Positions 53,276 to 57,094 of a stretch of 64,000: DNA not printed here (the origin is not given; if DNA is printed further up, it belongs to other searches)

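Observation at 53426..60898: Putative glycan O-acetylation module: giant GT-C-like protein, small TM protein, LbH acetyltransferase, and membrane protein fused to an SGNH hydrolase domain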

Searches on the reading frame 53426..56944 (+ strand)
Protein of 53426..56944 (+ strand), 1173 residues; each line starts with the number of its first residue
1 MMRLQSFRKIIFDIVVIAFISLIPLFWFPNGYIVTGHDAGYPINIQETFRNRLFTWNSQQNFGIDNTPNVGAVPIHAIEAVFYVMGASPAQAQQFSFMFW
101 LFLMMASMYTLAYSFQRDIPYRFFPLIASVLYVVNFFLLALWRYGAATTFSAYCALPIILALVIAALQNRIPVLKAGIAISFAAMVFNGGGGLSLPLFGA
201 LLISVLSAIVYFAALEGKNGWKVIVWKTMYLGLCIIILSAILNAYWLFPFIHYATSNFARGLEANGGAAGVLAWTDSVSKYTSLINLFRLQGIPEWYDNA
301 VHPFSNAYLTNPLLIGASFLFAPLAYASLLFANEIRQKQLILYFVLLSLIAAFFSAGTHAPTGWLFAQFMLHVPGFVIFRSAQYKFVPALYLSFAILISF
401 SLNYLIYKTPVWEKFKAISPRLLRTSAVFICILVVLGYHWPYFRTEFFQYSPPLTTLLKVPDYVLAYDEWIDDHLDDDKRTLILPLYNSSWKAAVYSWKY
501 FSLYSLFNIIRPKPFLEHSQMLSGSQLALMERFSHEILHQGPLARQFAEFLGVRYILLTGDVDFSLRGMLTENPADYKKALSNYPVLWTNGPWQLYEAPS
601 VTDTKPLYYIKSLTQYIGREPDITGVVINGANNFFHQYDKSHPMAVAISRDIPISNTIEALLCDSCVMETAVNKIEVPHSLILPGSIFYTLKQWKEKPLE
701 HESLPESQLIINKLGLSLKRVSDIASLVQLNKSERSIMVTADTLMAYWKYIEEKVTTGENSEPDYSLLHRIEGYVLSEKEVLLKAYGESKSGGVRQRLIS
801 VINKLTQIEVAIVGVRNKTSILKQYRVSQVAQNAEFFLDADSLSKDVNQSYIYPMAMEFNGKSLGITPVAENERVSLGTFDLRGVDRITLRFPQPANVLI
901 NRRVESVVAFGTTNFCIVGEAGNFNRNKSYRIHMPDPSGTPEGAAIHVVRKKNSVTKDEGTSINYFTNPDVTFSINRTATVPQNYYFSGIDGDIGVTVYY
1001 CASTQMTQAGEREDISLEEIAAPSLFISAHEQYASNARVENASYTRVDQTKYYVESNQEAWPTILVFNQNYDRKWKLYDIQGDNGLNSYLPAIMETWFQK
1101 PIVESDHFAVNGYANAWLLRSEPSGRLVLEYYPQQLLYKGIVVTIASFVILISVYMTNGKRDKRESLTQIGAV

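Call 3: search_protein_families(library=pfam, proteins=[window:53426-56944:+], max_evalue=0.01)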
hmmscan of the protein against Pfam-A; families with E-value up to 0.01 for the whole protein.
window:53426-56944:+ (1173 aa): 0 families

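Call 4: search_protein_families(library=ncbifam, proteins=[window:53426-56944:+], max_evalue=0.01)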
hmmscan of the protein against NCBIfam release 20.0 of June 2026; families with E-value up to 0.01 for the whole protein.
window:53426-56944:+ (1173 aa): 0 families

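Call 6: search_protein_families(library=pfam, proteins=[window:53426-56944:+], max_evalue=10)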
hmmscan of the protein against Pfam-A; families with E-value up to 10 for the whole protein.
window:53426-56944:+ (1173 aa): 1 family
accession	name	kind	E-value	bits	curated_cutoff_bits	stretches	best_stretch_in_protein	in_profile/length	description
PF10185.14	Mesd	-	0.24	11.7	24.4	1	691-743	16-70/155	Chaperone for wingless signalling and trafficking of LDL receptor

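Call 27: find_homologous_proteins(query=window:53426-56944:+)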
Query window:53426-56944:+ (1173 aa): 121 proteins with E <= 0.001 among 8000 candidates; the best 120 are listed.
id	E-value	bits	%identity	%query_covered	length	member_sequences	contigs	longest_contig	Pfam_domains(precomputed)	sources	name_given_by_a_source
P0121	0.0e+0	2677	100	100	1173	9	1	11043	-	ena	-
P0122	0.0e+0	1891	69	99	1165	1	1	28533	-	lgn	-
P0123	0.0e+0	1485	55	97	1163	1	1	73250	-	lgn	-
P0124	0.0e+0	1161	47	97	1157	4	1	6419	-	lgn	-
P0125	0.0e+0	1086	44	98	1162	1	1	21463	PF11847.14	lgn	-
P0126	2.3e-293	994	40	98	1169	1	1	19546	-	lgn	-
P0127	1.6e-292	991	40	99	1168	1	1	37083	-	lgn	-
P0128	8.5e-283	959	40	98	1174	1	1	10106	-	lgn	-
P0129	5.8e-280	950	40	97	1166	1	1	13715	-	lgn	-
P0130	9.3e-276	936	39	98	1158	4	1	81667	-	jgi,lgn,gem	-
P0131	2.2e-270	918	38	98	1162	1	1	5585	-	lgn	-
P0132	2.0e-269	915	39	99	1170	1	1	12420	-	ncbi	-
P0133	2.9e-268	911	39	99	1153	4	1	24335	-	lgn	-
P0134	5.3e-267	907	38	98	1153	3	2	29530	-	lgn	-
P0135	5.4e-267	907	39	96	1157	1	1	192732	PF18915.6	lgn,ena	-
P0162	2.6e-129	451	28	96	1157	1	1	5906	PF11847.14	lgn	-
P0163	1.7e-128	448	28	98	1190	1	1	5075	PF11847.14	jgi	jgi:hypothetical protein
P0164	8.3e-126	439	28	98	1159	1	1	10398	PF11847.14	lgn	-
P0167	1.7e-122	428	27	99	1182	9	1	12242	PF11847.14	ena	-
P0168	9.3e-121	423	28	97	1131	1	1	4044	PF11847.14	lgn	-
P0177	2.4e-110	388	28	98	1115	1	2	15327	PF11847.14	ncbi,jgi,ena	-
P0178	5.7e-110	387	33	64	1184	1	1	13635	PF11847.14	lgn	-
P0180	4.2e-109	384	32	67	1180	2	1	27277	PF11847.14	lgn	-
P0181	8.6e-108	380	27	95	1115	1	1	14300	PF11847.14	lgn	-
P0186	1.4e-104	369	27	98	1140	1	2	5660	PF11847.14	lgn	-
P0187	7.0e-104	367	28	96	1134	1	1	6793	PF11847.14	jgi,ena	-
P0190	1.5e-102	362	27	97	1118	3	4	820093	PF11847.14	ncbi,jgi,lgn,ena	-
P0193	2.0e-102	362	27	97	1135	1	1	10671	PF11847.14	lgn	-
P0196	2.1e-100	355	26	95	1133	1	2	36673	PF11847.14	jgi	jgi:hypothetical protein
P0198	4.7e-100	354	26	97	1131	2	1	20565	-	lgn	-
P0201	1.8e-98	349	25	98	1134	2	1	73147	PF11847.14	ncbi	-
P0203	2.3e-98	348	30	64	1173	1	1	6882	-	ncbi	-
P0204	5.0e-98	347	28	72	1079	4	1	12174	PF11847.14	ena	-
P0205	7.7e-98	347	30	62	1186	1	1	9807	PF11847.14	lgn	-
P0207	2.0e-97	345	26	97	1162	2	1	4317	PF11847.14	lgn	-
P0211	1.9e-96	342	31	59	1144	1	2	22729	PF11847.14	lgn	-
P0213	3.9e-95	338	31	61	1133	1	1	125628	PF11847.14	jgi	-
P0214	1.5e-94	336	25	97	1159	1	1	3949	PF11847.14,PF18915.6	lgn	-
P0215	1.7e-94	336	29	67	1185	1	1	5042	PF11847.14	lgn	-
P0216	1.7e-94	336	30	57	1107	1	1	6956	PF11847.14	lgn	-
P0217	7.8e-94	333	25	99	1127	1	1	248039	PF11847.14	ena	-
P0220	5.3e-92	327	31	62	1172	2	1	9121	PF11847.14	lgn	-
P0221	5.4e-92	327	32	61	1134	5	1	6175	PF11847.14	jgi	-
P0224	3.5e-90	321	31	58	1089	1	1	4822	PF11847.14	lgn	-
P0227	2.5e-88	315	26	96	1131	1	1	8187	PF11847.14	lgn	-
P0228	4.3e-88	314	25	97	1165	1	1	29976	PF11847.14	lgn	-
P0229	3.2e-87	311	26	98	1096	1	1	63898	PF11847.14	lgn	-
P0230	1.1e-86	310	26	97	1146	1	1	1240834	PF11847.14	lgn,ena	-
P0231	3.3e-85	305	30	64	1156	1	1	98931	PF11847.14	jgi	jgi:hypothetical protein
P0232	7.1e-83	297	24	97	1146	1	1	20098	PF11847.14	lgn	-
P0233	1.2e-82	296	28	71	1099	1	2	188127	PF11847.14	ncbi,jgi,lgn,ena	jgi:hypothetical protein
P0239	8.7e-23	98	22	46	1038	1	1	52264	PF11847.14,PF02018.24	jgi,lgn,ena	-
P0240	1.6e-20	91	25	48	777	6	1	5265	PF11847.14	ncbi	ncbi:MAG: alpha-(1-_3)-arabinofuranosyltransferase family protein [Candidatus Bathyarchaeia archaeon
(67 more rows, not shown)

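Call 29: search_solved_structures(query=A2, max_evalue=10, show_alignments=1)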
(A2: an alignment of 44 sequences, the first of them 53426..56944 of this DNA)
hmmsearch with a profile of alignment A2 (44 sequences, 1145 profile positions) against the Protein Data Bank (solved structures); distinct sequences matched with E-value up to 10: 101 (the best 60 are shown).
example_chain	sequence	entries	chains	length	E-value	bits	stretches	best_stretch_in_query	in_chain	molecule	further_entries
6w98_A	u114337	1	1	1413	4.9e-08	34.4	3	40-206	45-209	F5/8 type C domain-containing protein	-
6wbx_A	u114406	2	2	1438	5.2e-08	34.3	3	40-206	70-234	DUF3367 domain-containing protein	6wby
2lch_A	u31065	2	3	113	0.051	14.5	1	729-811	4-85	Protein OR38 | computationally designed four-helix bundle protein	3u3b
9ugr_A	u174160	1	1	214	0.064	14.1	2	736-818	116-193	Syn-F4-Link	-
7t03_A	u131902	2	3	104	0.11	13.4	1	729-807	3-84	Cold unfolding four helix bundle | Designed cold unfolding four helix bundle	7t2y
6nz1_A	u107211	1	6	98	0.25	12.2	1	708-784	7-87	Design construct XXA_GVDQ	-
6nyi_A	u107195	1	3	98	0.26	12.1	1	708-773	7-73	Design construct XXA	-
8a3k_UNK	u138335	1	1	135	0.31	11.9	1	705-816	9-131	sc-apCC-4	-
28jm_H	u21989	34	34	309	0.39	11.5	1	744-856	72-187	CDK-activating kinase assembly factor MAT1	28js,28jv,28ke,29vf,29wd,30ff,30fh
6nxm_A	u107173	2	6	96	0.4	11.5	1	709-791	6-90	Design construct XAA_GVDQ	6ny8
6xbz_H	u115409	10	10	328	0.44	11.4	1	744-856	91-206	CDK-activating kinase assembly factor MAT1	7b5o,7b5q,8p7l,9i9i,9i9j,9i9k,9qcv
6o0c_A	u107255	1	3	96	0.45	11.3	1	709-791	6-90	Design construct XAA_GVDQ mutant M4L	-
6nz3_A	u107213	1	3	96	0.49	11.2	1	709-791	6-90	Design construct XAA_GGHN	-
6kos_A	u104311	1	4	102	0.49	11.2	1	711-798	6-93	SUWA (Super WA20)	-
6o0i_A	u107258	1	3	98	0.53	11.1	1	708-789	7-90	Design construct XAA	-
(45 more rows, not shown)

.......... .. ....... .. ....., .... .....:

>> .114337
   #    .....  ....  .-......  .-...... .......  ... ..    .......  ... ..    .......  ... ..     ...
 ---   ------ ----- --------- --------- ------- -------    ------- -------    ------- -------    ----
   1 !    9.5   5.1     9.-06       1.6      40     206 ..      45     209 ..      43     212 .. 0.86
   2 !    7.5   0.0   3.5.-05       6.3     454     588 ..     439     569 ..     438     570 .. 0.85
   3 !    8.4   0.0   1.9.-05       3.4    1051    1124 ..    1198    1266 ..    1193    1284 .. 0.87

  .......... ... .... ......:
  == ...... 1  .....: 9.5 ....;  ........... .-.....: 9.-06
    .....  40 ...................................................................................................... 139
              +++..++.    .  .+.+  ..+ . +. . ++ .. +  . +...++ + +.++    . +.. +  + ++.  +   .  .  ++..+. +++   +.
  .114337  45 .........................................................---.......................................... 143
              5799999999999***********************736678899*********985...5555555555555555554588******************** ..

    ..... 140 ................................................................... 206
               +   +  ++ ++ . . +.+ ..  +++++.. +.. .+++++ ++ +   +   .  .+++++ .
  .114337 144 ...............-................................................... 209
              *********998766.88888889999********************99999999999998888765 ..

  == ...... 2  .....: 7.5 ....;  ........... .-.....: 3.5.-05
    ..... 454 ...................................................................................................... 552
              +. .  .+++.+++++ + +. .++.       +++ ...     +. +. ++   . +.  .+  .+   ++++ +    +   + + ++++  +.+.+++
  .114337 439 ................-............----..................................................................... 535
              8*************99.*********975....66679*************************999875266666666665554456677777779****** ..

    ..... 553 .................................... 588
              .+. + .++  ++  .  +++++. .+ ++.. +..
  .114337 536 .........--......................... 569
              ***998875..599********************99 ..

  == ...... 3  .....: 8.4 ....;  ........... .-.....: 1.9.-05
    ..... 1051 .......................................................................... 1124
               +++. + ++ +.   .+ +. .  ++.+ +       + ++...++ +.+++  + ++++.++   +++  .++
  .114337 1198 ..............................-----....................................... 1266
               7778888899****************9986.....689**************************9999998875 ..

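Call 75: predict_structure(alignment_id=A2)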
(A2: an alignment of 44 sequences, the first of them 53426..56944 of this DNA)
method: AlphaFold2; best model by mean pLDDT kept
length: 1173 residues; sequences in the alignment: 44
mean_pLDDT: 88.4   pTM: 0.86
mean pLDDT of the five models: 88.4, 87.2, 86.6, 86.5, 85.9
residues with pLDDT >= 90: 744; 70-90: 345; 50-70: 57; < 50: 27
segments of 3 or more residues with pLDDT < 50: 957-964, 1010-1012, 1163-1173
pLDDT, mean of each block of 10 residues (from residue 1): 71 95 92 77 89 91 92 93 94 95 97 93 96 92 90 97 93 94 94 89 95 87 90 96 96 89 84 91 93 82 85 93 96 94 97 95 93 91 94 98 90 71 91 93 84 87 94 90 92 89 87 89 91 94 92 94 88 94 95 91 82 91 92 84 69 90 92 82 88 92 89 94 94 92 96 73 85 93 93 93 93 90 87 89 88 92 91 93 89 91 80 82 90 88 87 62 59 86 90 90 61 78 90 68 92 84 93 94 64 88 92 93 91 96 97 86 46 33
secondary structure, 60 per line:
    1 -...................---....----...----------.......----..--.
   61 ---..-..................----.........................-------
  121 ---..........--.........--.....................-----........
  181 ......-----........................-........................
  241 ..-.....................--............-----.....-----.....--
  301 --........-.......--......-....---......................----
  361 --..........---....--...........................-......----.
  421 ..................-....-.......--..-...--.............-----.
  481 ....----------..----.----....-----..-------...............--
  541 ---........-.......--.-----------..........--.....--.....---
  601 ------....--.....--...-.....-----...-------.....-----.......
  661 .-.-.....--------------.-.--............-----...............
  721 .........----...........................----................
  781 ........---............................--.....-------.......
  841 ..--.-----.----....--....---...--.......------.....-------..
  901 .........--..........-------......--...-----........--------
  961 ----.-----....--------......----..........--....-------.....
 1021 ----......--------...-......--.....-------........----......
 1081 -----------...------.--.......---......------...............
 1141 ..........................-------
elements in order (helices of 4 or more, strands of 3 or more residues): H2-20 H24-27 E32-34 H45-51 H67-84 H89-113 H124-133 H136-144 H147-167 H173-186 H192-215 H217-242 H244-264 H267-278 H284-288 H294-298 H303-310 H312-318 H321-326 H328-331 H335-356 H363-372 H376-379 H382-408 H410-415 H420-438 H440-443 H445-448 E449-451 E457-459 H462-474 E480-484 H506-509 H524-538 H544-551 E553-559 H574-583 E586-590 E593-597 E607-610 E613-617 H624-628 E634-636 H644-648 E654-661 H665-669 H689-700 H706-729 H734-760 H765-788 H792-819 E822-826 E834-839 E856-859 E862-865 E869-871 E874-880 E887-891 E899-909 E912-921 E929-934 E945-952 E971-974 E983-988 E993-1002 H1005-1008 E1016-1020 E1025-1030 E1039-1041 E1043-1048 E1051-1055 E1063-1070 E1075-1080 E1107-1110 E1114-1119 E1126-1131 H1132-1166
